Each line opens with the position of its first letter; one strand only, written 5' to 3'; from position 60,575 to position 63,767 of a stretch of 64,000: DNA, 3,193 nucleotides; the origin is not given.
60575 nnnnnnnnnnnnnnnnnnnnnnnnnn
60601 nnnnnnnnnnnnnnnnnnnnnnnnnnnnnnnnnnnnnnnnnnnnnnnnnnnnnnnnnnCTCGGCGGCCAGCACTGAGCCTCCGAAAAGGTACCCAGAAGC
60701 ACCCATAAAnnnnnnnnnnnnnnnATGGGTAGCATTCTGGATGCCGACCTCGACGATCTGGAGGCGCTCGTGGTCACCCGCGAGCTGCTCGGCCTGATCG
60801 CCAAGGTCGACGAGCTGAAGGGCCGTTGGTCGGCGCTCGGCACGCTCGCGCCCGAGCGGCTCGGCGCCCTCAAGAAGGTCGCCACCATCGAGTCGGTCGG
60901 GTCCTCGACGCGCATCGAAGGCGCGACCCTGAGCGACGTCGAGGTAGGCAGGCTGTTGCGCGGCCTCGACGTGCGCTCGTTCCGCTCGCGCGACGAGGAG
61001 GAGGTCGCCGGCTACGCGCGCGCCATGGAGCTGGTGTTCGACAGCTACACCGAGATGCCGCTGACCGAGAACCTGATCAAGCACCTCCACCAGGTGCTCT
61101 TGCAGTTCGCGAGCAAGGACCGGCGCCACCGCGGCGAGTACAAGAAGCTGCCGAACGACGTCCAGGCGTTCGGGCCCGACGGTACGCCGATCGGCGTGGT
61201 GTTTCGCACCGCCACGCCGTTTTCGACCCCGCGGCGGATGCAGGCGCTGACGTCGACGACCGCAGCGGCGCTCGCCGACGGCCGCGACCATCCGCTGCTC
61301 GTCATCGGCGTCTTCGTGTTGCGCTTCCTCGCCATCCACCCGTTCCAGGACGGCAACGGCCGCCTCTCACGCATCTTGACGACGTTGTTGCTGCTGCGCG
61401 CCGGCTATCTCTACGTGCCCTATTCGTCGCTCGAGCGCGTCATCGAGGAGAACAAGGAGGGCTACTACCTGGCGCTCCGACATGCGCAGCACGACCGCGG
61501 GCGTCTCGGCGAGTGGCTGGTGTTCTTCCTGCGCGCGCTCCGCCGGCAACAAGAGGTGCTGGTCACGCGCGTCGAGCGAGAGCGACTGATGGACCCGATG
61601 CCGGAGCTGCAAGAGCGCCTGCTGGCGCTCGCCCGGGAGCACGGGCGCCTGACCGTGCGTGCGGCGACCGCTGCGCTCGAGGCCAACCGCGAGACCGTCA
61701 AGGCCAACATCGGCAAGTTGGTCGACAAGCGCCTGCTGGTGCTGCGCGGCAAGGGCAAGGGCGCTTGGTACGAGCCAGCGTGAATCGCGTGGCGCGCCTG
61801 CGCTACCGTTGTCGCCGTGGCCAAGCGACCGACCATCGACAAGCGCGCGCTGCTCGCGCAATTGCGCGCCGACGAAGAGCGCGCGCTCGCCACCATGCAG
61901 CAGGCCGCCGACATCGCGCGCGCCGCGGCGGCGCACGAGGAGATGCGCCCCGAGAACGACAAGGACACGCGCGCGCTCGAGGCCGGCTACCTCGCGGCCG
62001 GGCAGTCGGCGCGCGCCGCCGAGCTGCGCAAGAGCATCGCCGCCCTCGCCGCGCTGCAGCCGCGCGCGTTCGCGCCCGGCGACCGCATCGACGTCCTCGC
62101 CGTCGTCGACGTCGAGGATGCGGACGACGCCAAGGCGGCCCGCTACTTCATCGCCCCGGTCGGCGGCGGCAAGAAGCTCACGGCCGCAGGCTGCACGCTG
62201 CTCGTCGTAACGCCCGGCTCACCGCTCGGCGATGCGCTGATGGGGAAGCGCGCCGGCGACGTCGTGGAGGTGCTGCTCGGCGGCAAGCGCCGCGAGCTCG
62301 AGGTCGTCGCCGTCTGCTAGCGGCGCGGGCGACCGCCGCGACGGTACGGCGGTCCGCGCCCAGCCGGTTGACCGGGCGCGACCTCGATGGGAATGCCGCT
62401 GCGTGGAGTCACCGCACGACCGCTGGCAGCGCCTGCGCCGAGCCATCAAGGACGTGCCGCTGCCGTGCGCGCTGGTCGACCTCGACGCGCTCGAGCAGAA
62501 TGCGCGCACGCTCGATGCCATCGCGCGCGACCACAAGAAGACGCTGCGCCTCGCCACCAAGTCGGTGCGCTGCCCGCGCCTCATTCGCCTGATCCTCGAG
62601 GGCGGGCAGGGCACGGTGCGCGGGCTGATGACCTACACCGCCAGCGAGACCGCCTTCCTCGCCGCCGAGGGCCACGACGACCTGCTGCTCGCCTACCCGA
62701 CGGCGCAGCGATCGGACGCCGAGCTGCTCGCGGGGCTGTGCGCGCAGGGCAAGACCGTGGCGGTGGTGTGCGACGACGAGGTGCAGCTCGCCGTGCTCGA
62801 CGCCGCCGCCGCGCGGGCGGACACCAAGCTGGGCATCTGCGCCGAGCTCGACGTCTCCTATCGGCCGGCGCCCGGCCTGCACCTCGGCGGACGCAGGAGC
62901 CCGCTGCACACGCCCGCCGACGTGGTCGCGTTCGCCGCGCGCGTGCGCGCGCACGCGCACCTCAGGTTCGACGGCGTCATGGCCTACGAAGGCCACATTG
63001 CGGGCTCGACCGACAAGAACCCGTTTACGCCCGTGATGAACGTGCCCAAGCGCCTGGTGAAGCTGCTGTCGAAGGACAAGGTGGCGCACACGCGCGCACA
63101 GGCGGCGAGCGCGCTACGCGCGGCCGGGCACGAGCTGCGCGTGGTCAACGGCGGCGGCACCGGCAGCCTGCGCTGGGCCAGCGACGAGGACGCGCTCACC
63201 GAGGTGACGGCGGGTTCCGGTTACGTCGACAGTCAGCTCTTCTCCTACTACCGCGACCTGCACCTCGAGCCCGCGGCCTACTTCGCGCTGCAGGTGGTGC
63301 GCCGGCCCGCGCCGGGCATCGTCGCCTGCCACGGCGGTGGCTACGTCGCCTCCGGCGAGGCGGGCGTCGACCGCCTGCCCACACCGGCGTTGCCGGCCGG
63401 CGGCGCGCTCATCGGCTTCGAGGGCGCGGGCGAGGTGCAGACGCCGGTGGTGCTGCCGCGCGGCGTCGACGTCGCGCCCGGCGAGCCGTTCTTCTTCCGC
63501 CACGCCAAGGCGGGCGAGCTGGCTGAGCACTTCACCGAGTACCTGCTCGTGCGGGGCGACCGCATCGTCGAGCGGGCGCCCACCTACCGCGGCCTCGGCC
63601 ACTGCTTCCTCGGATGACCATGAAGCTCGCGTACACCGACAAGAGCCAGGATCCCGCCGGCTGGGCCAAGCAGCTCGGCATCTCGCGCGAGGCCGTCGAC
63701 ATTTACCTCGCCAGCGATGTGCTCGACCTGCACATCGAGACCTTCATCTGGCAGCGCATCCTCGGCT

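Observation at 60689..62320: Low-GC islet with a Fic-family gene whose start is embedded in a perfect palindrome, followed by a GreA-like gene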

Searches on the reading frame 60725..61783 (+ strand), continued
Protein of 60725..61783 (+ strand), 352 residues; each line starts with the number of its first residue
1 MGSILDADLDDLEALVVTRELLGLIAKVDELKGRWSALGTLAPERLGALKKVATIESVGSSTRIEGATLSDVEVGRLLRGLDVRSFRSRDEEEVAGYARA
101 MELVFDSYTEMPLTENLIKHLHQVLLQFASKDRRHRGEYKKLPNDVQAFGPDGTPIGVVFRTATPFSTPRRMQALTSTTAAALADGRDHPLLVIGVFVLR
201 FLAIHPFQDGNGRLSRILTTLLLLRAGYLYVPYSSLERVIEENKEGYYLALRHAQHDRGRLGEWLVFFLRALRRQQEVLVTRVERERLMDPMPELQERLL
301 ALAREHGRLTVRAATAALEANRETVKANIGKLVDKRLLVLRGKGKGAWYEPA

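Call 32: find_encoding_contigs(protein=P0007, flank=4000, max_places=3)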
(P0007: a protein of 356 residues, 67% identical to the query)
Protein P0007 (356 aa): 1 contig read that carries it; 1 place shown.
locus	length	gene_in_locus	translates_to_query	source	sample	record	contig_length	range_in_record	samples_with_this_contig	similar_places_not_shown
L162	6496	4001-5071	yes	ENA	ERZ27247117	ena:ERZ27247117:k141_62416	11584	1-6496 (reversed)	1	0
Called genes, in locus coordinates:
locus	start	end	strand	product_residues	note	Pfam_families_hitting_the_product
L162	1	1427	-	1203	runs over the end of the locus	PF00069:Pkinase, PF07714:PK_Tyr_Ser-Thr, PF13191:AAA_16, PF13424:TPR_12 (faint)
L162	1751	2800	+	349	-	-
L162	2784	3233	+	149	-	-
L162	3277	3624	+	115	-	-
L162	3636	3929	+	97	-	PF11535:Calci_bind_CcbP (weak)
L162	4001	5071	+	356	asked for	PF02661:Fic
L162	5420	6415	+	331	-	-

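Call 33: find_encoding_contigs(protein=P0048, flank=4000, max_places=3)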
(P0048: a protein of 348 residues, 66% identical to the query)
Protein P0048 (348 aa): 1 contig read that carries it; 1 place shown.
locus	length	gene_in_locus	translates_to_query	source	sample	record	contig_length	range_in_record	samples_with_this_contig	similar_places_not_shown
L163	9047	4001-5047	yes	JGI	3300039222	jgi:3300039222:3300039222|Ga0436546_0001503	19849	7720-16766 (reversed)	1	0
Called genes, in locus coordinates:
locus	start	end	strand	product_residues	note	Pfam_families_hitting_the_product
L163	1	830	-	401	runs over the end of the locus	PF00266:Aminotran_5, PF01053:Cys_Met_Meta_PP (weak), PF01212:Beta_elim_lyase (weak)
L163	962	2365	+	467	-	PF02683:DsbD_TM, PF13386:DsbD_2, PF00085:Thioredoxin (weak), PF13098:Thioredoxin_2, PF13899:Thioredoxin_7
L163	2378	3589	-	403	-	PF08668:HDOD, PF01966:HD (weak)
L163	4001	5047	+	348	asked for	PF02661:Fic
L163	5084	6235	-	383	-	PF00756:Esterase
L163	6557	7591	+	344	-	PF01118:Semialdhyde_dh, PF22698:Semialdhyde_dhC_1, PF02774:Semialdhyde_dhC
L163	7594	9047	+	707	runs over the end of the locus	PF01960:ArgJ, PF00696:AA_kinase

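Call 38: search_protein_families(library=ncbifam, proteins=[window:60725-61783:+], max_evalue=0.01)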
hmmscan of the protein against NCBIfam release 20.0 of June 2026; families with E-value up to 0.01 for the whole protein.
window:60725-61783:+ (352 aa): 2 families
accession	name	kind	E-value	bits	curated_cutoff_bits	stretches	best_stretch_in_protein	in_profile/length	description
NF046030.1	ProtAdlyltaseSoFic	equivalog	1.7e-16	60.2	550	1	189-284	177-271/361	protein adenylyltransferase Fic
TIGR02613.1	mob_myst_B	hypoth_equivalog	6.7e-07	29.4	124.4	1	197-257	115-177/186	mobile mystery protein B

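Call 39: search_protein_families(library=padloc, proteins=[window:60725-61783:+], max_evalue=0.01)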
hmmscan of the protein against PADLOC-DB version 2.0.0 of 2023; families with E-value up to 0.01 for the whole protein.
window:60725-61783:+ (352 aa): 8 families
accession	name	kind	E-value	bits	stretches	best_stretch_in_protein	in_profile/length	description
PDLC03963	SoFic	-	3.7e-45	152.9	1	21-347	25-347/361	-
PDLC04836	PDC-S04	-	1.8e-22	77.7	1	60-264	32-222/244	-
PDLC04840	PDC-S04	-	5.4e-17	60.3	1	60-226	18-177/227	-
PDLC04837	PDC-S04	-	8.4e-17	59.2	1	60-257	32-211/234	-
PDLC04839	PDC-S04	-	2.3e-14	51.6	1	194-255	130-187/205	-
PDLC04966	PDC-S24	-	1.6e-10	38.5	1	98-230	220-343/497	-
PDLC04838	PDC-S04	-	3e-06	25.2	1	197-228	136-167/209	-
PDLC04841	PDC-S04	-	0.0027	15.4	1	203-263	208-262/292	-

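Call 42: search_dna_similar(query=window:60725-61783:+, collection=plasmids, mode=protein, max_evalue=1e-30, max_rows=25)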
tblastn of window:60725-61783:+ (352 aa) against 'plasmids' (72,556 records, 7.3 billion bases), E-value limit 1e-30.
Records with a match: 67; places in all: 68; records where one place covers at least 80% of the query: 62.
Best place of each record, by identity: <60% 67.
By first word of the organism name: Rhizobium 17; Agrobacterium 14; Mycetohabitans 4; Methylocystis 4; Bartonella 3; Chroococcidiopsis 2; Shinella 2; Ensifer 2; Stanieria 2; Thiothrix 2; and 15 more.
By predicted mobility (MOB-suite, as given by PLSDB): conjugative 33; non-mobilizable 29; mobilizable 5.
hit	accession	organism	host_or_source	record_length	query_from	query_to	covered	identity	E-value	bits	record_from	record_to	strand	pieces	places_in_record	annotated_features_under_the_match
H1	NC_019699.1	Chroococcidiopsis thermalis PCC 7203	-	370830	17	351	95%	58.7%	8e-106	347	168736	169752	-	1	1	none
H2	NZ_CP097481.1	Chroococcidiopsis sp. CCNUC1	cell culture,soil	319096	17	349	95%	58.8%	2e-107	352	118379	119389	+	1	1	Fic family protein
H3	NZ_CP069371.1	Neotabrizicola shimadae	microbial biofilm,biofilm, Nakabusa ...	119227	17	349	95%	58.3%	2e-103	340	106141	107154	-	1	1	Fic family protein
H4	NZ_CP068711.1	Burkholderia thailandensis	soil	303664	16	350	95%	57.6%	1e-104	344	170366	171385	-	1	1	DUF977 family protein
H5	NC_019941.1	Thioflavicoccus mobilis 8321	flat, laminated microbial mat in a salt ...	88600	17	349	95%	58.0%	1e-107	352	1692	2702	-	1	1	Fic family protein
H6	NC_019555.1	Agrobacterium radiobacter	-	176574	17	349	95%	57.4%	2e-100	332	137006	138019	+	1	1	DUF977 family protein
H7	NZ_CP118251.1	Rhizobium rhizogenes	apple,cell culture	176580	17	349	95%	57.4%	2e-100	332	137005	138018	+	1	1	DUF977 family protein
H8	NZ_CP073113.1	Rhizobium rhizogenes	Rosa sp.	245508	17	349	95%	57.4%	2e-100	332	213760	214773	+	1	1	DUF977 family protein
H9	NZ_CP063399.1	Rhizobium sp. SL42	Amphicarpaea bracteata,Whole ...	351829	17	349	95%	57.1%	4e-102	337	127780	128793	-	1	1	DUF977 family protein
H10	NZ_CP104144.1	Rhizobium sullae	Sulla coronaria,cell culture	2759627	17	349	95%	57.1%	2e-101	334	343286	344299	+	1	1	record has no annotation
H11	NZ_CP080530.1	Mesorhizobium sp. AR02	Oxytropis sp.,Cell culture,root nodule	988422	17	349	95%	57.1%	4e-101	334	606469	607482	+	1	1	Fic family protein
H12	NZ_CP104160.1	Rhizobium sp. CB3060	Leucaena leucocephala,cell culture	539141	17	349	95%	57.1%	4e-101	333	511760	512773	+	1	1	DUF977 family protein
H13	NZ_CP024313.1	Rhizobium sp. NXC24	Phaseolus vulgaris,cell culture,plant ...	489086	17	349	95%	57.1%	5e-101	333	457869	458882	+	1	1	DUF977 family protein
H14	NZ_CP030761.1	Rhizobium leguminosarum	Genomic DNA from Bacterial pure culture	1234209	17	349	95%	57.1%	1e-100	332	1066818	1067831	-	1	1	record has no annotation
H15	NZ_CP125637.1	Rhizobium leguminosarum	Phaseolus vulgaris,Pure culture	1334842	17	349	95%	57.1%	1e-100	332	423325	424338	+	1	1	record has no annotation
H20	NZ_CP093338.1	Shinella sp. H4-D48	whole organism,grassland soil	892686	17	349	95%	56.6%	4e-102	337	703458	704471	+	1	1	DUF977 family protein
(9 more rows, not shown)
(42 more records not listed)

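Call 50: get_annotated_region(hit=H4, flank=3000)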
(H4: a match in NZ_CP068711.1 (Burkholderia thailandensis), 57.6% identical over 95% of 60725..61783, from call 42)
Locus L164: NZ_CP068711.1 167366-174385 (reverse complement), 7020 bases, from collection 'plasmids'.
description: Burkholderia thailandensis strain AW34-19p plasmid p1, complete sequence
organism: Burkholderia thailandensis (NCBI taxid 57975)
taxonomy: Bacteria; Pseudomonadota; Betaproteobacteria; Burkholderiales; Burkholderiaceae; Burkholderia; Burkholderia thailandensis
host: -; source: soil; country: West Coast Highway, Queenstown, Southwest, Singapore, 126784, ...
typing (MOB-suite, as given by PLSDB): non-mobilizable; mating-pair formation MPF_F
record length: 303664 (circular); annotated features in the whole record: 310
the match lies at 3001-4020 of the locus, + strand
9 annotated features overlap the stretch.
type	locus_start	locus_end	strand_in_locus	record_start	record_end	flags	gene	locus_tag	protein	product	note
CDS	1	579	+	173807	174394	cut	-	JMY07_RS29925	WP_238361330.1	protein-disulfide reductase DsbD N-terminal domain-containing protein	-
CDS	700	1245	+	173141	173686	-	-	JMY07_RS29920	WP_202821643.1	hypothetical protein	-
CDS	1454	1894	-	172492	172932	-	-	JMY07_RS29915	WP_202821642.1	hypothetical protein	-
CDS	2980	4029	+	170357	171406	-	-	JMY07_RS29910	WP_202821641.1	DUF977 family protein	-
CDS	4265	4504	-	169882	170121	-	-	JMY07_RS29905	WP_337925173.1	DUF4279 domain-containing protein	-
CDS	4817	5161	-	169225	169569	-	-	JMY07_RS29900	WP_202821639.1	hypothetical protein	-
CDS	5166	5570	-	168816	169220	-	-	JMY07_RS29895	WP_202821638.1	hypothetical protein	-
CDS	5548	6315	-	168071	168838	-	-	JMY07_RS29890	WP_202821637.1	hypothetical protein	-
CDS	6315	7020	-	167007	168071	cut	-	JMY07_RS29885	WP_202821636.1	DNA-binding protein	-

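Call 51: get_annotated_region(hit=H6, flank=3000)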
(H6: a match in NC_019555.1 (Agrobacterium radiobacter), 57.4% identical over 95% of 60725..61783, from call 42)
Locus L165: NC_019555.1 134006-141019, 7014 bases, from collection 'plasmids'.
description: Agrobacterium radiobacter plasmid pAoF64/95, complete sequence
organism: Agrobacterium radiobacter (NCBI taxid 362)
taxonomy: Bacteria; Pseudomonadota; Alphaproteobacteria; Hyphomicrobiales; Rhizobiaceae; Agrobacterium; Agrobacterium radiobacter
host: -; source: -; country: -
typing (MOB-suite, as given by PLSDB): conjugative; replicon rep_cluster_592; relaxase MOBQ,MOBQ; mating-pair formation MPF_T
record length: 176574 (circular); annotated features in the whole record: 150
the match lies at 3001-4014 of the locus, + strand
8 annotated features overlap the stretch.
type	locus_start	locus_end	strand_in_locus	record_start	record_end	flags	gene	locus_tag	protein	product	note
CDS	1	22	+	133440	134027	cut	-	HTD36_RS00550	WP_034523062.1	hypothetical protein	-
CDS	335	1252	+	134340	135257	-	-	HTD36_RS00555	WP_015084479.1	zincin-like metallopeptidase domain-containing protein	-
CDS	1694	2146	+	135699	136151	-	panD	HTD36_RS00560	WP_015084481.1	aspartate 1-decarboxylase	GO:0015940 - pantothenate biosynthetic process [Evidence IEA]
CDS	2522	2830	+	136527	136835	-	-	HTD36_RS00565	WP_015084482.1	DUF736 domain-containing protein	-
CDS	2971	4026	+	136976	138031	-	-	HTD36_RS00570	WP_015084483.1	DUF977 family protein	-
CDS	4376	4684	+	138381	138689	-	-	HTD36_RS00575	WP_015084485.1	DUF736 domain-containing protein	-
CDS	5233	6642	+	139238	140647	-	-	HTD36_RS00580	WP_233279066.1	site-specific integrase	-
CDS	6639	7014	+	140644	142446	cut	-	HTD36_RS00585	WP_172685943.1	hypothetical protein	-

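Call 67: predict_structure(alignment_id=A1)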
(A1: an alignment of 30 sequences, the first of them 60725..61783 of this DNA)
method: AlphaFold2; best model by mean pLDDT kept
length: 352 residues; sequences in the alignment: 30
mean_pLDDT: 78.9   pTM: 0.74
mean pLDDT of the five models: 78.9, 74.7, 74.1, 71.9, 71.0
residues with pLDDT >= 90: 115; 70-90: 138; 50-70: 74; < 50: 25
segments of 3 or more residues with pLDDT < 50: 1-3, 59-77, 79-81
pLDDT, mean of each block of 10 residues (from residue 1): 52 85 93 68 66 57 39 49 58 77 89 92 88 82 68 68 73 92 91 93 80 88 92 73 80 82 92 87 70 83 91 92 93 87 87 87
secondary structure, 60 per line:
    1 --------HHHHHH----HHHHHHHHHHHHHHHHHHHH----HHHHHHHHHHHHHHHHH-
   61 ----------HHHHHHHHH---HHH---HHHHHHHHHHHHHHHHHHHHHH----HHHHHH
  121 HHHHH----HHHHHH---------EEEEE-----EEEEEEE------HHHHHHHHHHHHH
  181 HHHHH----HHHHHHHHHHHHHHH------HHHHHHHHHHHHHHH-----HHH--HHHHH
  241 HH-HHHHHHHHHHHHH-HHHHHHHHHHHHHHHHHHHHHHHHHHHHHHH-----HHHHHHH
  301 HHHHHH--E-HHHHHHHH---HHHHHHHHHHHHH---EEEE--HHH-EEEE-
elements in order: H9-14 H19-38 H43-59 H71-79 H89-110 H115-125 H130-135 E145-149 E155-161 H168-185 H190-204 H211-225 H236-242 H244-256 H258-288 H294-306 H311-318 H322-334 E338-341 E348-351

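Call 70: fold_search(model_id=the predicted structure, library=pdb)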
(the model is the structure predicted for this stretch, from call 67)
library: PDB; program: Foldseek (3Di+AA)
matches with E <= 10: 1245; with E <= 0.001: 49
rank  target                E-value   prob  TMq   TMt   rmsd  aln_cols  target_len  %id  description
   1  3eqx_B                3.5e-12  1.00  0.60  0.59  12.2       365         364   20  CRYSTAL STRUCTURE OF A FIC FAMILY PROTEIN (SO_4266) FROM SHEWANELLA ONEIDENSIS AT 1.6 A RESOLUTION (released 2008-10-14)
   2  3zec_B                4.4e-12  1.00  0.61  0.59  12.3       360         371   21  Fic protein from SHEWANELLA ONEIDENSIS (E73G mutant) in complex with AMPPNP (released 2013-06-19)
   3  8uqu_C                1.9e-11  1.00  0.60  0.82   3.7       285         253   30  Crystal Structure of N-terminal Domain of Fic Family Protein from Bordetella bronchiseptica (released 2024-10-30)
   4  3zcn_A                3.3e-11  1.00  0.60  0.58  12.4       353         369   21  Fic protein from SHEWANELLA ONEIDENSIS in complex with ATP (released 2013-06-19)
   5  4rgl                  5.4e-11  1.00  0.57  0.61   7.9       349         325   23  Crystal structure of a Fic family protein (Dde_2494) from Desulfovibrio desulfuricans G20 at 2.70 A resolution (released 2014-10-29)
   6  3eqx_A                9.8e-11  1.00  0.61  0.59  11.8       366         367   20  CRYSTAL STRUCTURE OF A FIC FAMILY PROTEIN (SO_4266) FROM SHEWANELLA ONEIDENSIS AT 1.6 A RESOLUTION (released 2008-10-14)
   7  7cb8_A                1.1e-10  1.00  0.56  0.50  13.2       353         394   19  Structure of a FIC-domain protein from Mycobacterium marinum in complex with CDP (released 2021-08-18)
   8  8cil_A                1.5e-10  1.00  0.57  0.56  10.0       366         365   20  Crystal structure of Coxiella burnetii Fic protein 2 (released 2023-11-15)
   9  3zec_A                1.8e-10  1.00  0.60  0.57  12.3       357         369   20  Fic protein from SHEWANELLA ONEIDENSIS (E73G mutant) in complex with AMPPNP (released 2013-06-19)
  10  8uqu_B                2.9e-10  1.00  0.58  0.79   4.4       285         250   29  Crystal Structure of N-terminal Domain of Fic Family Protein from Bordetella bronchiseptica (released 2024-10-30)
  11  8uqu_A                4.8e-10  1.00  0.59  0.82   4.0       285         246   29  Crystal Structure of N-terminal Domain of Fic Family Protein from Bordetella bronchiseptica (released 2024-10-30)
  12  7cb8_B                4.8e-10  1.00  0.56  0.50  12.9       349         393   21  Structure of a FIC-domain protein from Mycobacterium marinum in complex with CDP (released 2021-08-18)
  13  8cil_B                8.7e-10  1.00  0.55  0.55   9.4       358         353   19  Crystal structure of Coxiella burnetii Fic protein 2 (released 2023-11-15)
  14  7xux_A                1.0e-09  1.00  0.56  0.54  11.3       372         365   18  Crystal structure of a FIC domain containnig protein (released 2022-12-21)
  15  7xux_B                1.4e-09  1.00  0.53  0.52  11.3       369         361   21  Crystal structure of a FIC domain containnig protein (released 2022-12-21)
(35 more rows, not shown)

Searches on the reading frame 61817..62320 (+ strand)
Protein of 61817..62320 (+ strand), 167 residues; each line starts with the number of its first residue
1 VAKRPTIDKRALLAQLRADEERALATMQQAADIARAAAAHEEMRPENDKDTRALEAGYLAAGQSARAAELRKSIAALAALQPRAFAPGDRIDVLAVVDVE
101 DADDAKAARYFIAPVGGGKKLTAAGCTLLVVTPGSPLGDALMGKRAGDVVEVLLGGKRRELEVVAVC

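Call 6: search_protein_families(library=pfam, proteins=[window:61817-62320:+], max_evalue=0.01)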
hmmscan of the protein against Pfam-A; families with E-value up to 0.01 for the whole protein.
window:61817-62320:+ (167 aa): 1 family
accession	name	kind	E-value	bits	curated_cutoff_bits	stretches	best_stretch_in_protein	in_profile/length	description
PF01272.25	GreA_GreB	-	7.8e-10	39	26.9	1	87-166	2-75/77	Transcription elongation factor, GreA/GreB, C-term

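Call 38: search_protein_families(library=ncbifam, proteins=[window:61817-62320:+], max_evalue=0.01)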
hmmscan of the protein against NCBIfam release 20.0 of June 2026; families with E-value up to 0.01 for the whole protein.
window:61817-62320:+ (167 aa): 6 families
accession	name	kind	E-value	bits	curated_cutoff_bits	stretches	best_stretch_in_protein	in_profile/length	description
NF001261.0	PRK00226.1-2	equivalog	2.4e-07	30.8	167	1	63-166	58-154/157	transcription elongation factor GreA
TIGR01462.1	greA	subfamily_domain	4.2e-07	30.2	139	1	63-166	54-150/151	transcription elongation factor GreA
NF001263.0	PRK00226.1-4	equivalog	3.4e-05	23.8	145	1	66-166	64-157/160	transcription elongation factor GreA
NF001264.0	PRK00226.1-5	equivalog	0.00094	19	180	1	64-166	59-155/158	transcription elongation factor GreA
NF004973.0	PRK06342.1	equivalog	0.005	16.6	159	0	135-166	132-159/160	transcription elongation factor GreA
NF001262.0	PRK00226.1-3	equivalog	0.0071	16.1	161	0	37-153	32-145/165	transcription elongation factor GreA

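Call 39: search_protein_families(library=padloc, proteins=[window:61817-62320:+], max_evalue=0.01)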
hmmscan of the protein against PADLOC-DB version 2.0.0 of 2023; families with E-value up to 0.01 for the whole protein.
window:61817-62320:+ (167 aa): 0 families

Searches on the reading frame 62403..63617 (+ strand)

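Call 6: search_protein_families(library=pfam, proteins=[window:62403-63617:+], max_evalue=0.01)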
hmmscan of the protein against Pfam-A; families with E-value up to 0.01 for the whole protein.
window:62403-63617:+ (404 aa): 1 family
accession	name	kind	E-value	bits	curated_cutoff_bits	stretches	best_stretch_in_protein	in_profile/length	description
PF01168.26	Ala_racemase_N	-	2.2e-10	41.1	24.1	1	25-232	1-195/220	Alanine racemase, N-terminal domain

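Call 38: search_protein_families(library=ncbifam, proteins=[window:62403-63617:+], max_evalue=0.01)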
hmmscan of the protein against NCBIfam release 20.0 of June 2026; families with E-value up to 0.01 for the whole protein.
window:62403-63617:+ (404 aa): 1 family
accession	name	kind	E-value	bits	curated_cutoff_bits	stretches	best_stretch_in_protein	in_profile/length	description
NF045642.2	HdxyAspAldBhcC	equivalog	4e-26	92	690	1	16-272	25-257/387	3-hydroxy-D-aspartate aldolase BhcC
